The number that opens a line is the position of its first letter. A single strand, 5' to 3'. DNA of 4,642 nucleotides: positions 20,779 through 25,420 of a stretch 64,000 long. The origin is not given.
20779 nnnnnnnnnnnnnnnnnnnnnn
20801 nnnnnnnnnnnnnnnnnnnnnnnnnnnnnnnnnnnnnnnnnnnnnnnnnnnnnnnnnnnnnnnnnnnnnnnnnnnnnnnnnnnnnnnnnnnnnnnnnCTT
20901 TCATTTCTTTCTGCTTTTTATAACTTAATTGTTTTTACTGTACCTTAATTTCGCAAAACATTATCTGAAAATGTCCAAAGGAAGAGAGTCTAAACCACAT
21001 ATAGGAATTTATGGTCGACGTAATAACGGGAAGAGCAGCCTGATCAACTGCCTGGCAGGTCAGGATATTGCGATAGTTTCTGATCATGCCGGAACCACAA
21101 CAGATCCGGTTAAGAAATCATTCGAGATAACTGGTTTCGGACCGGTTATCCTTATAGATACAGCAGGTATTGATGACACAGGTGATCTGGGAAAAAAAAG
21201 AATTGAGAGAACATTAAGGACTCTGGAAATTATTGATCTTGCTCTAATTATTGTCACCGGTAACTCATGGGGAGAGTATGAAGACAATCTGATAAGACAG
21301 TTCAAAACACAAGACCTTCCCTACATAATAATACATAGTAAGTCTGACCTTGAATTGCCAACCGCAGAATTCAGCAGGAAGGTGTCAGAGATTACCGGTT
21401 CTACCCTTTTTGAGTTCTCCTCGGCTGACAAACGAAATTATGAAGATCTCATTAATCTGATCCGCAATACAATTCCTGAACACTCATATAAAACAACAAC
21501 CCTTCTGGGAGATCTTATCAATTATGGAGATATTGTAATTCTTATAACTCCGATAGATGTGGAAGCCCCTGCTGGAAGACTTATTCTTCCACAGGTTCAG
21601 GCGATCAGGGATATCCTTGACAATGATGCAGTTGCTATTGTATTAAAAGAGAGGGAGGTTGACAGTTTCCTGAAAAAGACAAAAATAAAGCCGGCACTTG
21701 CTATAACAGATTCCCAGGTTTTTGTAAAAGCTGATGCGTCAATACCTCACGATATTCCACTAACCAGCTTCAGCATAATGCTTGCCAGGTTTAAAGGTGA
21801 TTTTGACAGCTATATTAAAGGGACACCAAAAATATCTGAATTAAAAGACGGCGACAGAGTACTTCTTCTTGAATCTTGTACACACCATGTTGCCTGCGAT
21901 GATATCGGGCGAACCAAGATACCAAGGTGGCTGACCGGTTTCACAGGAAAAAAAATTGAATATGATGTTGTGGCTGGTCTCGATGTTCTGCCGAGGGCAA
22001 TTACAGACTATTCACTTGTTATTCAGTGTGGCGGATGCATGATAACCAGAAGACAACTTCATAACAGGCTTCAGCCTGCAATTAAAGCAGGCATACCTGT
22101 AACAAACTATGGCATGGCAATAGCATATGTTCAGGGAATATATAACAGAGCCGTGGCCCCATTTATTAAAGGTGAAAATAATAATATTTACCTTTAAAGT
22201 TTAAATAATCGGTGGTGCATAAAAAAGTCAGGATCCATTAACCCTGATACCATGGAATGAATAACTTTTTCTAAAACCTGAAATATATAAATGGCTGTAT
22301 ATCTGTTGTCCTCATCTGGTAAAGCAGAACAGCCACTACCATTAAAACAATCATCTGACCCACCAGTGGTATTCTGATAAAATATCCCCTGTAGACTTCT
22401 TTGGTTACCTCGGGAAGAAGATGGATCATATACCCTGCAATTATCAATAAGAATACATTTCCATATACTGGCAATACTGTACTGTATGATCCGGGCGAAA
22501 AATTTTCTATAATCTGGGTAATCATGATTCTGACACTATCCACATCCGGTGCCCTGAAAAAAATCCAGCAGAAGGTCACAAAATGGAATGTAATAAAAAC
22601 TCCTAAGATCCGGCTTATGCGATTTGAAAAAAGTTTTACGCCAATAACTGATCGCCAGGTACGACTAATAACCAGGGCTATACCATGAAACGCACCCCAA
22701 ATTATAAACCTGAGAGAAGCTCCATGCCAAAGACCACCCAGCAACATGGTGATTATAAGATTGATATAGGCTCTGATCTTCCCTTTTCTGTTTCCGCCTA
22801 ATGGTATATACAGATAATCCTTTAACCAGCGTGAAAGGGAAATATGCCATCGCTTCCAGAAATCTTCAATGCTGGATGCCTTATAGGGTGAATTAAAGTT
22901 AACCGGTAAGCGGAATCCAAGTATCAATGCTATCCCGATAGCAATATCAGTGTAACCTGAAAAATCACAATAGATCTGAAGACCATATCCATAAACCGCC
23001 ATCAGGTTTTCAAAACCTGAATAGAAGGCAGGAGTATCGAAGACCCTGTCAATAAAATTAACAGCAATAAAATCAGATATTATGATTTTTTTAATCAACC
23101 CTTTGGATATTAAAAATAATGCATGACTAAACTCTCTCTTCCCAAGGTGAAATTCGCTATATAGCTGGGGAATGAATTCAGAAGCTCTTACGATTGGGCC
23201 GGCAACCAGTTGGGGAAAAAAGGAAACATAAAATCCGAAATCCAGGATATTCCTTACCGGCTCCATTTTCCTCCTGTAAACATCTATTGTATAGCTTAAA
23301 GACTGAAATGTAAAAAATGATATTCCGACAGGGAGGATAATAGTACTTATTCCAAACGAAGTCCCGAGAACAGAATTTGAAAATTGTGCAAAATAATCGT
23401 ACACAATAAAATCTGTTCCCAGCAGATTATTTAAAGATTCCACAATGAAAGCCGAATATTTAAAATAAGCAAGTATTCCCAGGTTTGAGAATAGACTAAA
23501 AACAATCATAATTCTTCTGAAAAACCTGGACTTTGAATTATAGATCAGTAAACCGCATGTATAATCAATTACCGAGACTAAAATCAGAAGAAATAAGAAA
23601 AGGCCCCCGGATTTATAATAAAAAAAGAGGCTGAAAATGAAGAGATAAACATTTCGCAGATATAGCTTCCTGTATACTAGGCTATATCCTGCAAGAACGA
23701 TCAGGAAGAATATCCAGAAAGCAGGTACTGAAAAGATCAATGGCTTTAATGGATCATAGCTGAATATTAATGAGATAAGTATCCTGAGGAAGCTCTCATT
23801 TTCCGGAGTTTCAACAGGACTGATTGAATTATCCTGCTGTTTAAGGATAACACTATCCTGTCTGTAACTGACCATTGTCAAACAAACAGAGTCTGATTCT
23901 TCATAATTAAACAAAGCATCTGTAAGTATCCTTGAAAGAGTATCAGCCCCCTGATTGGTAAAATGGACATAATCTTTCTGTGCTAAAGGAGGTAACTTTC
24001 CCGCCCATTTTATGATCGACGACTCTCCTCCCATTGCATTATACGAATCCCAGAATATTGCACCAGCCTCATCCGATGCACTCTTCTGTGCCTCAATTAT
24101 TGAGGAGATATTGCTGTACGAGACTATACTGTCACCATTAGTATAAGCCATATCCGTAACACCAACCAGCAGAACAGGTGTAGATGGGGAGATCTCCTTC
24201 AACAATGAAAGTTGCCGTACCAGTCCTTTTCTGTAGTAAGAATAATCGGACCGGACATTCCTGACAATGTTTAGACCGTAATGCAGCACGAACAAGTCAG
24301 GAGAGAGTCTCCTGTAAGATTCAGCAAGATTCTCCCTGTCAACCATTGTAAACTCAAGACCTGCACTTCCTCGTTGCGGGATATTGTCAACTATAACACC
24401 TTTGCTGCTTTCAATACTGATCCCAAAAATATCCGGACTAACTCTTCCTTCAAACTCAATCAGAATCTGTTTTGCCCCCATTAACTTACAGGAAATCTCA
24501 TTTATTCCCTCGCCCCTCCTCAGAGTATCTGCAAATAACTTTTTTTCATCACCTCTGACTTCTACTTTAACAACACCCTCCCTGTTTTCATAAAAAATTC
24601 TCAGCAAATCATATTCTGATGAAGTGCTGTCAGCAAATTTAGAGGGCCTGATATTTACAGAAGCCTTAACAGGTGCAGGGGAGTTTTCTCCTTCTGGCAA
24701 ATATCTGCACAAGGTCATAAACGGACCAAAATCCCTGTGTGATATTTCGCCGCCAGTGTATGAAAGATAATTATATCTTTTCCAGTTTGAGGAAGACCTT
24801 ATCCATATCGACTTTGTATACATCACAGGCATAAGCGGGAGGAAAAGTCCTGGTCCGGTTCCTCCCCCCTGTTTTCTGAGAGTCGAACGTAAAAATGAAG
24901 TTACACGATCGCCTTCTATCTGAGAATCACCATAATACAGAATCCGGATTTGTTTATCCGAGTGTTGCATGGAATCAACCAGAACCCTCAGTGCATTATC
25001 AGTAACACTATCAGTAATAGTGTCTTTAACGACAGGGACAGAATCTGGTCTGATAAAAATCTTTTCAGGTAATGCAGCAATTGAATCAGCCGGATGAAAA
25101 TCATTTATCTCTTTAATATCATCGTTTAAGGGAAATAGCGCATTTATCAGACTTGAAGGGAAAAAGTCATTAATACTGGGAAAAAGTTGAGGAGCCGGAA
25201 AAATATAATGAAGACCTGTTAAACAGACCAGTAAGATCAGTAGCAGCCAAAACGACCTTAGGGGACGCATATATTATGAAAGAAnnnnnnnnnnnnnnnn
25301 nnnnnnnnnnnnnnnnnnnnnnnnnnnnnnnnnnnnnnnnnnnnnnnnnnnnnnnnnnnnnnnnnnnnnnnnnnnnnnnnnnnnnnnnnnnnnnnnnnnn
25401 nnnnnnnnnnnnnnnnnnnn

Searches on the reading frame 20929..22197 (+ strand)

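Call 44: search_protein_families(library=pfam, proteins=[window:20929-22197:+], max_evalue=0.0001)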
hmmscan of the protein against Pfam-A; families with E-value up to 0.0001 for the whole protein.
window:20929-22197:+ (422 aa): 3 families
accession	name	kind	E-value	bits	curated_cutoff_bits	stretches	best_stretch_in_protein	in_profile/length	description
PF18133.7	HydF_tetramer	-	3.7e-45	153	22.6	1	294-411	2-118/118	Hydrogen maturase F tetramerization domain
PF18128.7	HydF_dimer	-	7.1e-38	129.1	23.4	1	192-290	1-99/99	Hydrogen maturase F dimerization domain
PF01926.29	MMR_HSR1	-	1.6e-19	70.5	21.9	1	24-138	1-113/113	50S ribosome-binding GTPase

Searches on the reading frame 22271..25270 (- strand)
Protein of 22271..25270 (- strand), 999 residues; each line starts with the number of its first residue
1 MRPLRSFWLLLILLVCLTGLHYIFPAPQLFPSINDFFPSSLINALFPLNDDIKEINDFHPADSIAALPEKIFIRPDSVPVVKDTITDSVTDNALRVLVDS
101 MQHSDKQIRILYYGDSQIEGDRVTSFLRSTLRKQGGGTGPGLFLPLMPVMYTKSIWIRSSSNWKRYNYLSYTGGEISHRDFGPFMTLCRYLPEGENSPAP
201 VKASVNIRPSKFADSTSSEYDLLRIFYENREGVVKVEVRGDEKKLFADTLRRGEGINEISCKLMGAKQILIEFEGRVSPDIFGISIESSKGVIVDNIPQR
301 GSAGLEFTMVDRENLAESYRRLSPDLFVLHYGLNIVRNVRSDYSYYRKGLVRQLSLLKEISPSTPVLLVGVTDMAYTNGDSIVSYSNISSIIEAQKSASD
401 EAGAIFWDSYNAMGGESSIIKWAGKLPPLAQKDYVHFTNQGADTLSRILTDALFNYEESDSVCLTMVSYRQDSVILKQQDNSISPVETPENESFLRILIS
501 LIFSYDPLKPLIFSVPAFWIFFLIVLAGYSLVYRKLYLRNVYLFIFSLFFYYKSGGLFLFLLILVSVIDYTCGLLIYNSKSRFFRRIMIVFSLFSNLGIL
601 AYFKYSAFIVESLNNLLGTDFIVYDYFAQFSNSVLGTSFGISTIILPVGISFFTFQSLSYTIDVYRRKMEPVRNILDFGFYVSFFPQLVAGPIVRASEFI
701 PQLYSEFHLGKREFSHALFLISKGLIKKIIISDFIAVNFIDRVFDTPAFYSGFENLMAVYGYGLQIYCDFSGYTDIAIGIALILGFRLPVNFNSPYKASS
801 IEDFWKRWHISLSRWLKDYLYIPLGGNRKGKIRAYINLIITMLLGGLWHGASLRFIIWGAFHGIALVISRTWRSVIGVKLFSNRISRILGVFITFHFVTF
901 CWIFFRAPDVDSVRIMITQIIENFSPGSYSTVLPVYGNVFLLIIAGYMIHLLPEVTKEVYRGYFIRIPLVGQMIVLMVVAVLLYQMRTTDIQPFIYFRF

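Call 45: search_protein_families(library=pfam, proteins=[window:22271-25270:-], max_evalue=0.0001)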
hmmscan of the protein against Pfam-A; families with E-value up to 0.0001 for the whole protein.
window:22271-25270:- (999 aa): 3 families
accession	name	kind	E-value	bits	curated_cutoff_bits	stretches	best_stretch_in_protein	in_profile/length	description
PF03062.24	MBOAT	-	2.1e-32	113.2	27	1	674-891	80-318/337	MBOAT, membrane-bound O-acyltransferase family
PF13813.11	MBOAT_2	-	3.6e-06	27.6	25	1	789-851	2-66/85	Membrane bound O-acyl transferase family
PF13472.12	Lipase_GDSL_2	-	7.6e-05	23.7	32.9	0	315-442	51-176/178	GDSL-like Lipase/Acylhydrolase family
